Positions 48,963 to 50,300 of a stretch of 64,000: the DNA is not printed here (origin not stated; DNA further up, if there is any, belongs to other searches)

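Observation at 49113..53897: CDP-glucose (RfbF) pathway combined with SAM C-methyltransferase, RmlC-like epimerase and two reductases: possible C-branched/methylated CDP-deoxysugar route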

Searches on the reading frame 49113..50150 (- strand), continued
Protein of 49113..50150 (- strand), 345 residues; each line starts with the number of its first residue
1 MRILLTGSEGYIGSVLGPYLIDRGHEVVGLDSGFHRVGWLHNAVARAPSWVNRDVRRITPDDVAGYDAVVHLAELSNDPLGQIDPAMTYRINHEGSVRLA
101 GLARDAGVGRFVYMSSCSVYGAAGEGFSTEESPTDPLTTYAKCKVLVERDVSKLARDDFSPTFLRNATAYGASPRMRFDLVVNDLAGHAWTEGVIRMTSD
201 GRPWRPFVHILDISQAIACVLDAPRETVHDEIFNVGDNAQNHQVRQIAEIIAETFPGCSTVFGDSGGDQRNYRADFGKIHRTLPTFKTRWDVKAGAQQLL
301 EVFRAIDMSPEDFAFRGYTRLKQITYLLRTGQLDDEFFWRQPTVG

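Call 53: find_homologous_proteins(query=window:49113-50150:-, max_evalue=1e-10)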
Query window:49113-50150:- (345 aa): 8000 proteins with E <= 1e-10 among 8000 candidates; the best 120 are listed.
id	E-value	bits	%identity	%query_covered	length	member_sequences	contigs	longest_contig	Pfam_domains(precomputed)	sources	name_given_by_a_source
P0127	3.2e-224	762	95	100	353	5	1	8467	PF04321.24,PF16363.12,PF01073.26,PF01370.28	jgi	jgi:nucleoside-diphosphate-sugar epimerase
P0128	7.5e-222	754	93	100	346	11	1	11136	PF04321.24,PF16363.12,PF01073.26,PF01370.28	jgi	jgi:nucleoside-diphosphate-sugar epimerase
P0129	1.7e-209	713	89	100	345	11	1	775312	PF04321.24,PF16363.12,PF01073.26,PF01370.28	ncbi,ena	-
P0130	2.2e-209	713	97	92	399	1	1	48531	PF04321.24,PF16363.12,PF01073.26,PF01370.28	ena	-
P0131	1.1e-198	678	85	100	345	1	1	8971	PF04321.24,PF16363.12,PF01073.26,PF01370.28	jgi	jgi:nucleoside-diphosphate-sugar epimerase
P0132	1.2e-197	674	82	100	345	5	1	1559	PF04321.24,PF16363.12,PF01073.26,PF01370.28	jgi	-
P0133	3.9e-195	666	83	99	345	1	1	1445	PF04321.24,PF16363.12,PF01370.28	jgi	jgi:nucleoside-diphosphate-sugar epimerase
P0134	1.8e-193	660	83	99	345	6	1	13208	PF04321.24,PF16363.12,PF01370.28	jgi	-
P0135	2.0e-193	660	82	100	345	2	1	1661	PF04321.24,PF16363.12,PF01370.28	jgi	jgi:nucleoside-diphosphate-sugar epimerase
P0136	2.1e-179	614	77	99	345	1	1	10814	PF04321.24,PF16363.12,PF01073.26,PF01370.28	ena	-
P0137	1.8e-176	605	74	100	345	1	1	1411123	PF04321.24,PF16363.12,PF01073.26,PF01370.28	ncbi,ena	-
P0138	4.3e-171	587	73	98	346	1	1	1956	PF04321.24,PF16363.12,PF01073.26,PF01370.28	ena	-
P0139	1.1e-170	585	73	98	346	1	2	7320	PF04321.24,PF16363.12,PF01073.26,PF01370.28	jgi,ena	-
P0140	1.5e-170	585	73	98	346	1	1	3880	PF04321.24,PF16363.12,PF01073.26,PF01370.28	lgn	-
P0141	1.6e-170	585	73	98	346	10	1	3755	PF04321.24,PF16363.12,PF01073.26,PF01370.28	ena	-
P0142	1.6e-170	585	73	98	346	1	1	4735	PF04321.24,PF16363.12,PF01073.26,PF01370.28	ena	-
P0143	4.2e-170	584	73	99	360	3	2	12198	PF04321.24,PF16363.12,PF01073.26,PF01370.28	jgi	jgi:nucleoside-diphosphate-sugar epimerase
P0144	4.4e-170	584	74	99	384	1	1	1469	PF04321.24,PF16363.12,PF01073.26,PF01370.28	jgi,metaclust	metaclust:\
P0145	1.5e-169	582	73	100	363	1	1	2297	PF04321.24,PF16363.12,PF01073.26,PF13460.13,PF01370.28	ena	-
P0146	1.8e-169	582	73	99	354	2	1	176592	PF04321.24,PF16363.12,PF01073.26,PF13460.13,PF01370.28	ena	-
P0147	6.0e-169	580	73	98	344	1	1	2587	PF04321.24,PF16363.12,PF01073.26,PF01370.28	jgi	jgi:nucleoside-diphosphate-sugar epimerase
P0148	8.4e-169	579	72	98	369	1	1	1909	PF04321.24,PF16363.12,PF01073.26,PF01370.28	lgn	-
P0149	8.8e-169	579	73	98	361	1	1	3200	PF04321.24,PF16363.12,PF01073.26,PF01370.28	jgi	jgi:nucleoside-diphosphate-sugar epimerase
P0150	1.1e-168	579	73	99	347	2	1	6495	PF04321.24,PF16363.12,PF01073.26,PF01370.28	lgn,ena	-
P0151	1.2e-168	579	73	99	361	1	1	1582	PF04321.24,PF16363.12,PF01073.26,PF01370.28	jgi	jgi:nucleoside-diphosphate-sugar epimerase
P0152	1.5e-168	579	72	99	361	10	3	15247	PF04321.24,PF16363.12,PF01073.26,PF01370.28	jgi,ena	jgi:nucleoside-diphosphate-sugar epimerase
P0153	1.8e-168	578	73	98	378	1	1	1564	PF04321.24,PF16363.12,PF01073.26,PF01370.28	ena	-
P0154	3.6e-168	577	72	99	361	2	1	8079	PF04321.24,PF16363.12,PF01073.26,PF01370.28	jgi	jgi:nucleoside-diphosphate-sugar epimerase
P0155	3.7e-168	577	73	98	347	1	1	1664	PF04321.24,PF16363.12,PF01073.26,PF01370.28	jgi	jgi:nucleoside-diphosphate-sugar epimerase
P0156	4.0e-168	577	74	98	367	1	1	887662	PF04321.24,PF16363.12,PF01073.26,PF01370.28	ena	-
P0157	6.7e-168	576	73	99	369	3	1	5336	PF04321.24,PF16363.12,PF01073.26,PF01370.28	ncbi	-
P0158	8.1e-168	576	71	99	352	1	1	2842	PF04321.24,PF16363.12,PF01073.26,PF01370.28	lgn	-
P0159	1.0e-167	576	74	98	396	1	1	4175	PF04321.24,PF16363.12,PF01073.26,PF01370.28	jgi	jgi:nucleoside-diphosphate-sugar epimerase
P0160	1.0e-167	576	72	98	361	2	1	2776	PF04321.24,PF16363.12,PF01073.26,PF01370.28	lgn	-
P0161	1.1e-167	576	73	99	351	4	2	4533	PF04321.24,PF16363.12,PF01073.26,PF01370.28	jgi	jgi:nucleoside-diphosphate-sugar epimerase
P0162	1.3e-167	575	72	99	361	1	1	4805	PF04321.24,PF16363.12,PF01073.26,PF13460.13,PF01370.28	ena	-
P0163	1.8e-167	575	72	98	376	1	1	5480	PF04321.24,PF16363.12,PF01073.26,PF01370.28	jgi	-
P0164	2.1e-167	575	73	99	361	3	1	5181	PF04321.24,PF16363.12,PF01073.26,PF01370.28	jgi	jgi:nucleoside-diphosphate-sugar epimerase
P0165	3.4e-167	574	73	98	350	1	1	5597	PF04321.24,PF16363.12,PF01073.26,PF01370.28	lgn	-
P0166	3.9e-167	574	72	99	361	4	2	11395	PF04321.24,PF16363.12,PF01073.26,PF01370.28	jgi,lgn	jgi:nucleoside-diphosphate-sugar epimerase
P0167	4.4e-167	574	72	99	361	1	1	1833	PF04321.24,PF16363.12,PF01073.26,PF13460.13,PF01370.28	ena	-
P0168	4.6e-167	574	69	98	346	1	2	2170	PF04321.24,PF16363.12,PF01073.26,PF01370.28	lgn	-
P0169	1.2e-166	572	69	98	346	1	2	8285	PF04321.24,PF16363.12,PF01073.26,PF01370.28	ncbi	-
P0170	2.3e-166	571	72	98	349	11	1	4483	PF04321.24,PF16363.12,PF01073.26,PF01370.28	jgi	jgi:nucleoside-diphosphate-sugar epimerase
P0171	2.6e-166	571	69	99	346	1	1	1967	PF04321.24,PF16363.12,PF01073.26,PF01370.28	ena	-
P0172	3.2e-166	571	73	98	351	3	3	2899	PF04321.24,PF16363.12,PF01073.26,PF01370.28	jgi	jgi:nucleoside-diphosphate-sugar epimerase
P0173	3.4e-166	571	72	99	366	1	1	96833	PF04321.24,PF16363.12,PF01073.26,PF01370.28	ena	-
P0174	4.0e-166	571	71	98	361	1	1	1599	PF04321.24,PF16363.12,PF01073.26,PF01370.28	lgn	-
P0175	4.0e-166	571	73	99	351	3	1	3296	PF04321.24,PF16363.12,PF01073.26,PF01370.28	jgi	-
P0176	4.3e-166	570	69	98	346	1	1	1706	PF04321.24,PF16363.12,PF01073.26,PF01370.28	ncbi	-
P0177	4.8e-166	570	70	99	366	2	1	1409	PF04321.24,PF16363.12,PF01073.26,PF01370.28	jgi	jgi:nucleoside-diphosphate-sugar epimerase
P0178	5.1e-166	570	71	99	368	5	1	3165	PF04321.24,PF16363.12,PF01073.26,PF13460.13,PF01370.28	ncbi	-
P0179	5.9e-166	570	71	99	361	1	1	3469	PF04321.24,PF16363.12,PF01073.26,PF01370.28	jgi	jgi:nucleoside-diphosphate-sugar epimerase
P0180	8.4e-166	569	72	99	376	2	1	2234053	PF04321.24,PF16363.12,PF01370.28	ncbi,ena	-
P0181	8.8e-166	569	70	100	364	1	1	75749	PF04321.24,PF16363.12,PF01073.26,PF01370.28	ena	-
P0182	1.0e-165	569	70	99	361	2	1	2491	PF04321.24,PF16363.12,PF01073.26,PF01370.28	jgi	jgi:nucleoside-diphosphate-sugar epimerase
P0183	1.3e-165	569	70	99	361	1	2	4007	PF04321.24,PF16363.12,PF01073.26,PF01370.28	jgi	jgi:nucleoside-diphosphate-sugar epimerase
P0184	1.3e-165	569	70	99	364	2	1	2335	PF04321.24,PF16363.12,PF01073.26,PF01370.28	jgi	jgi:nucleoside-diphosphate-sugar epimerase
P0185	1.6e-165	569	72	98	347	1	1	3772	PF04321.24,PF16363.12,PF01073.26,PF01370.28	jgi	jgi:nucleoside-diphosphate-sugar epimerase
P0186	1.7e-165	568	69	99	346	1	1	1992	PF04321.24,PF16363.12,PF01073.26,PF01370.28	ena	-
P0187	2.1e-165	568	71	99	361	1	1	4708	PF04321.24,PF16363.12,PF01073.26,PF01370.28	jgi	jgi:nucleoside-diphosphate-sugar epimerase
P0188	2.3e-165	568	69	98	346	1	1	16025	PF04321.24,PF16363.12,PF01073.26,PF01370.28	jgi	-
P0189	2.4e-165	568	69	99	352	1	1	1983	PF04321.24,PF16363.12,PF01073.26,PF01370.28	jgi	jgi:nucleoside-diphosphate-sugar epimerase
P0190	2.8e-165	568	71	99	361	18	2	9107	PF04321.24,PF16363.12,PF01073.26,PF01370.28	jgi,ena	-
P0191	2.9e-165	568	72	98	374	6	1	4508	PF04321.24,PF16363.12,PF01073.26,PF01370.28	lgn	-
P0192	4.1e-165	567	69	98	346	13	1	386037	PF04321.24,PF16363.12,PF01073.26,PF01370.28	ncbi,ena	-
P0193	4.1e-165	567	69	98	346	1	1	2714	PF04321.24,PF16363.12,PF01073.26,PF01370.28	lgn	-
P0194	5.5e-165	567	69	97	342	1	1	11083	PF04321.24,PF16363.12,PF01073.26,PF01370.28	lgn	-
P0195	8.9e-165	566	69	99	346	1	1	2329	PF04321.24,PF16363.12,PF01073.26,PF01370.28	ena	-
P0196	9.7e-165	566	71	98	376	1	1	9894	PF04321.24,PF16363.12,PF01073.26,PF13460.13,PF01370.28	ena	-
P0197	1.3e-164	566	69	99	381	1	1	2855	PF04321.24,PF16363.12,PF01073.26,PF01370.28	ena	-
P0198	2.1e-164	565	72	98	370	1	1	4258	PF04321.24,PF16363.12,PF01073.26,PF01370.28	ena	-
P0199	2.4e-164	565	70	99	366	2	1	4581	PF04321.24,PF16363.12,PF01073.26,PF01370.28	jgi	jgi:nucleoside-diphosphate-sugar epimerase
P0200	2.5e-164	565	70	99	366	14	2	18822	PF04321.24,PF16363.12,PF01073.26,PF01370.28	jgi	jgi:nucleoside-diphosphate-sugar epimerase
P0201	2.8e-164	564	71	99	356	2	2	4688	PF04321.24,PF16363.12,PF01073.26,PF01370.28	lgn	-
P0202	3.7e-164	564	71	98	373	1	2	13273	PF04321.24,PF16363.12,PF01073.26,PF01370.28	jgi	-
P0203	5.4e-164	564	70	99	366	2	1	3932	PF04321.24,PF16363.12,PF01073.26,PF01370.28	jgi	jgi:nucleoside-diphosphate-sugar epimerase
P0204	5.4e-164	563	71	98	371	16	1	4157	PF04321.24,PF16363.12,PF01073.26,PF01370.28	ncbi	-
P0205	9.4e-164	563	71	99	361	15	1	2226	PF04321.24,PF16363.12,PF01073.26,PF01370.28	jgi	jgi:nucleoside-diphosphate-sugar epimerase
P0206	1.5e-163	562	71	98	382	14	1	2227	PF04321.24,PF16363.12,PF01073.26,PF01370.28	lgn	-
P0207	2.6e-163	561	70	99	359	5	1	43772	PF04321.24,PF16363.12,PF01073.26,PF01370.28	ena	-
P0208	3.5e-163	561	69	99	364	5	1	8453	PF04321.24,PF16363.12,PF01073.26,PF01370.28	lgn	-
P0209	4.5e-163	560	72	99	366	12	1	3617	PF04321.24,PF16363.12,PF01073.26,PF01370.28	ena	-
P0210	4.6e-163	560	71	99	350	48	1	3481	PF04321.24,PF16363.12,PF01073.26,PF13460.13,PF01370.28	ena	-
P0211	6.2e-163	560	71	99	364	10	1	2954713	PF04321.24,PF16363.12,PF01073.26,PF01370.28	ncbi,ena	-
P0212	6.4e-163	560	72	99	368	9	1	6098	PF04321.24,PF16363.12,PF01073.26,PF01370.28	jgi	jgi:nucleoside-diphosphate-sugar epimerase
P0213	7.5e-163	560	71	98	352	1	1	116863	PF04321.24,PF16363.12,PF01073.26,PF01370.28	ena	-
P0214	2.3e-162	558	72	98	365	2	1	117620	PF04321.24,PF16363.12,PF01073.26,PF01370.28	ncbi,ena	-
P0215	8.8e-162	556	68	98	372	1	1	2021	PF04321.24,PF16363.12,PF01073.26,PF01370.28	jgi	jgi:nucleoside-diphosphate-sugar epimerase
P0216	9.8e-162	556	70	99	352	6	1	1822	PF04321.24,PF16363.12,PF01073.26,PF01370.28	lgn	-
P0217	1.0e-161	556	69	100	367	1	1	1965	PF04321.24,PF16363.12,PF01073.26,PF01370.28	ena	-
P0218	1.4e-161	556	70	99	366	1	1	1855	PF04321.24,PF16363.12,PF01073.26,PF01370.28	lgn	-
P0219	1.4e-161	556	71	99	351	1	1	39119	PF04321.24,PF16363.12,PF01073.26,PF01370.28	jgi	jgi:nucleoside-diphosphate-sugar epimerase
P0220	1.4e-161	556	70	99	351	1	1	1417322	PF04321.24,PF16363.12,PF01073.26,PF01370.28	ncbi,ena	-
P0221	1.8e-161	555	69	99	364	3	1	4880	PF04321.24,PF16363.12,PF01073.26,PF01370.28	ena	-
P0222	2.8e-161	555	69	98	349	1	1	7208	PF04321.24,PF16363.12,PF01073.26,PF01370.28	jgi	jgi:nucleoside-diphosphate-sugar epimerase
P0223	3.0e-161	554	69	99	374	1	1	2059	PF04321.24,PF16363.12,PF01073.26,PF01370.28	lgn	-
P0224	4.4e-161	554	70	99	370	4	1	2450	PF04321.24,PF16363.12,PF01073.26,PF01370.28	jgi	jgi:nucleoside-diphosphate-sugar epimerase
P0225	4.9e-161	554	69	99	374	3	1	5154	PF04321.24,PF16363.12,PF01073.26,PF01370.28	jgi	-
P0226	5.1e-161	554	68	99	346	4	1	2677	PF04321.24,PF16363.12,PF01073.26,PF01370.28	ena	-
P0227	7.5e-161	553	68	99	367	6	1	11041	PF04321.24,PF16363.12,PF01073.26,PF01370.28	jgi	jgi:nucleoside-diphosphate-sugar epimerase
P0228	8.6e-161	553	69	99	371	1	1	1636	PF04321.24,PF16363.12,PF01073.26,PF01370.28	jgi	jgi:nucleoside-diphosphate-sugar epimerase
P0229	1.0e-160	553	70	100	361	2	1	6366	PF04321.24,PF16363.12,PF01073.26,PF01370.28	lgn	-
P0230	1.3e-160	552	70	98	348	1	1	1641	PF04321.24,PF16363.12,PF01073.26,PF01370.28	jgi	jgi:nucleoside-diphosphate-sugar epimerase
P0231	1.5e-160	552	71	98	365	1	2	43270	PF04321.24,PF16363.12,PF01073.26,PF01370.28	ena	-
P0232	1.6e-160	552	68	99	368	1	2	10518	PF04321.24,PF16363.12,PF01073.26,PF01370.28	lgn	-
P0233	2.2e-160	552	70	99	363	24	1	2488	PF04321.24,PF16363.12,PF01073.26,PF01370.28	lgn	-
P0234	5.4e-160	550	70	99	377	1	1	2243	PF04321.24,PF16363.12,PF01073.26,PF01370.28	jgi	jgi:nucleoside-diphosphate-sugar epimerase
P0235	8.1e-159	546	70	98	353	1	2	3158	PF04321.24,PF16363.12,PF01073.26,PF01370.28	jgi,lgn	-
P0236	1.1e-158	546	66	100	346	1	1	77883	PF04321.24,PF16363.12,PF01073.26,PF01370.28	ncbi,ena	-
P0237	1.2e-158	546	68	99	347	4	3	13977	PF04321.24,PF16363.12,PF01073.26,PF01370.28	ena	-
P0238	1.3e-158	546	70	98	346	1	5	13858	PF04321.24,PF16363.12,PF01370.28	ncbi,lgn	-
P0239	1.3e-158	546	68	98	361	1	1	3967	PF04321.24,PF16363.12,PF01370.28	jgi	jgi:nucleoside-diphosphate-sugar epimerase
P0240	1.3e-158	546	70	99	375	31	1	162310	PF04321.24,PF16363.12,PF01073.26,PF01370.28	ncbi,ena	-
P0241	3.0e-158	545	68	99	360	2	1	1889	PF04321.24,PF16363.12,PF01370.28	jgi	jgi:nucleoside-diphosphate-sugar epimerase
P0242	4.7e-158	544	70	98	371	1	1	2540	PF04321.24,PF16363.12,PF01073.26,PF13460.13,PF01370.28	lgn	-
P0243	5.2e-158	544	67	99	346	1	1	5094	PF04321.24,PF16363.12,PF01073.26,PF13460.13,PF01370.28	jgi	jgi:nucleoside-diphosphate-sugar epimerase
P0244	8.0e-158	543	69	98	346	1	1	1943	PF04321.24,PF16363.12,PF01370.28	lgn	-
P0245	8.1e-158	543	68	99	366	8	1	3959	PF04321.24,PF16363.12,PF01370.28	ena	-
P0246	8.9e-158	543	68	100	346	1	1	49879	PF04321.24,PF16363.12,PF01073.26,PF01370.28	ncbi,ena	-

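Call 54: find_encoding_contigs(protein=P0130, flank=10000, max_places=3)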
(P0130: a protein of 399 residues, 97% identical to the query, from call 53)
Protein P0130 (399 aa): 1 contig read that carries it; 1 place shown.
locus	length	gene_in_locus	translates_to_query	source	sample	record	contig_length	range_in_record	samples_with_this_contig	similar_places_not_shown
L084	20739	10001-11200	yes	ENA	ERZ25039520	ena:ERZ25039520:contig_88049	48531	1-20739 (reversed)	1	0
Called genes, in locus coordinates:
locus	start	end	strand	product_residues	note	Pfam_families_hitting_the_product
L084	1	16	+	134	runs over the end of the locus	PF00378:ECH_1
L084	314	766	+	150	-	-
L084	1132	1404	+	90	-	-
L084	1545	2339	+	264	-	-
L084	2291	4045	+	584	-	PF17957:Big_7, PF07995:GSDH, PF23500:DUF7133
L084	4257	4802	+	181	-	-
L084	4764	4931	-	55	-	-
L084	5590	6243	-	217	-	PF02585:PIG-L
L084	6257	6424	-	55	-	-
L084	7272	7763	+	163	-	PF00908:dTDP_sugar_isom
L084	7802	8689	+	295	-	PF08421:Methyltransf_13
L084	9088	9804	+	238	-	PF00106:adh_short, PF08659:KR, PF13561:adh_short_C2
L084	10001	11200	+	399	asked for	PF01073:3Beta_HSD (weak), PF01370:Epimerase, PF04321:RmlD_sub_bind, PF16363:GDP_Man_Dehyd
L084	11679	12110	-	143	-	-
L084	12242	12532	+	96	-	-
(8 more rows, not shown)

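Call 55: find_encoding_contigs(protein=P0128, flank=10000, max_places=3)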
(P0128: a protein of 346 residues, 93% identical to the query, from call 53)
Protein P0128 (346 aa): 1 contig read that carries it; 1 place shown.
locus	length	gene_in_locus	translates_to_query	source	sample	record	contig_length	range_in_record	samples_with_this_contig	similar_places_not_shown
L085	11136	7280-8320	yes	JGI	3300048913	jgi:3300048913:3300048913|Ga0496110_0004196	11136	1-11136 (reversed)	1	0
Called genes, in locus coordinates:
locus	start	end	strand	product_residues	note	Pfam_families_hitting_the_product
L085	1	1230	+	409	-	?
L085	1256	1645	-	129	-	-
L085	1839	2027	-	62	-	-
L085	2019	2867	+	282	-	PF01073:3Beta_HSD (faint), PF01370:Epimerase, PF02719:Polysacc_synt_2 (weak), PF04321:RmlD_sub_bind (weak), PF07993:NAD_binding_4 (faint), PF16363:GDP_Man_Dehyd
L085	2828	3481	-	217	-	PF02585:PIG-L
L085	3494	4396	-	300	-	PF00483:NTP_transferase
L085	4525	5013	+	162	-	PF00908:dTDP_sugar_isom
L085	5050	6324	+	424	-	PF08421:Methyltransf_13, PF08484:Methyltransf_14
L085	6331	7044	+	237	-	PF00106:adh_short, PF08659:KR, PF13561:adh_short_C2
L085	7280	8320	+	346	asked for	PF01073:3Beta_HSD, PF01370:Epimerase, PF04321:RmlD_sub_bind, PF16363:GDP_Man_Dehyd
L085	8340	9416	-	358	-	-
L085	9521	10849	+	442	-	-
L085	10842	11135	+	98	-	?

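Call 56: find_encoding_contigs(protein=P0127, flank=10000, max_places=3)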
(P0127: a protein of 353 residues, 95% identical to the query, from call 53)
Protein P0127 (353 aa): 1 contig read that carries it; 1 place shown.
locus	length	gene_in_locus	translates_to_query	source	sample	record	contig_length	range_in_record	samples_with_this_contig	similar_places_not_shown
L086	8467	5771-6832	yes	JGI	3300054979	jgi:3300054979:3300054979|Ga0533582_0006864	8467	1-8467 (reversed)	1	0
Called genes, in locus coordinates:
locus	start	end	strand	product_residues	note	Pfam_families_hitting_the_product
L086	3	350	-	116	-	?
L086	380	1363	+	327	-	PF01073:3Beta_HSD, PF01370:Epimerase, PF02719:Polysacc_synt_2, PF04321:RmlD_sub_bind, PF13460:NAD_binding_10 (faint), PF16363:GDP_Man_Dehyd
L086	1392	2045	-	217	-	PF02585:PIG-L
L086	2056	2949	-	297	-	PF00483:NTP_transferase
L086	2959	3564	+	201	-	PF00908:dTDP_sugar_isom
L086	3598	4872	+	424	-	PF08421:Methyltransf_13, PF08484:Methyltransf_14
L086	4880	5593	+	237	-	PF00106:adh_short, PF08659:KR, PF13561:adh_short_C2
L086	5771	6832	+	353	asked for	PF01073:3Beta_HSD (weak), PF01370:Epimerase, PF04321:RmlD_sub_bind, PF16363:GDP_Man_Dehyd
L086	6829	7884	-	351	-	-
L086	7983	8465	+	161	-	?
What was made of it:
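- L085 and L086, which are JGI contigs, carry all six genes whole (calls 55, 56).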

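Call 61: search_solved_structures(query=L085:2828-3481:-, max_evalue=0.001)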
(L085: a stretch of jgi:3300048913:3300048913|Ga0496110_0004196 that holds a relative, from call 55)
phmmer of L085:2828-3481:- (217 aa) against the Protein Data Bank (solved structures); distinct sequences matched with E-value up to 0.001: 2.
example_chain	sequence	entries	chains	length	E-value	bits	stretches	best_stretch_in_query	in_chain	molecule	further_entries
1uan_A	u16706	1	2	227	2.3e-05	27.2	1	14-128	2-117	hypothetical protein TT1542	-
6p2t_A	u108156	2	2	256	4.2e-05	26.3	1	13-141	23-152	N-acetyl-alpha-D-glucosaminyl L-malate deacetylase 1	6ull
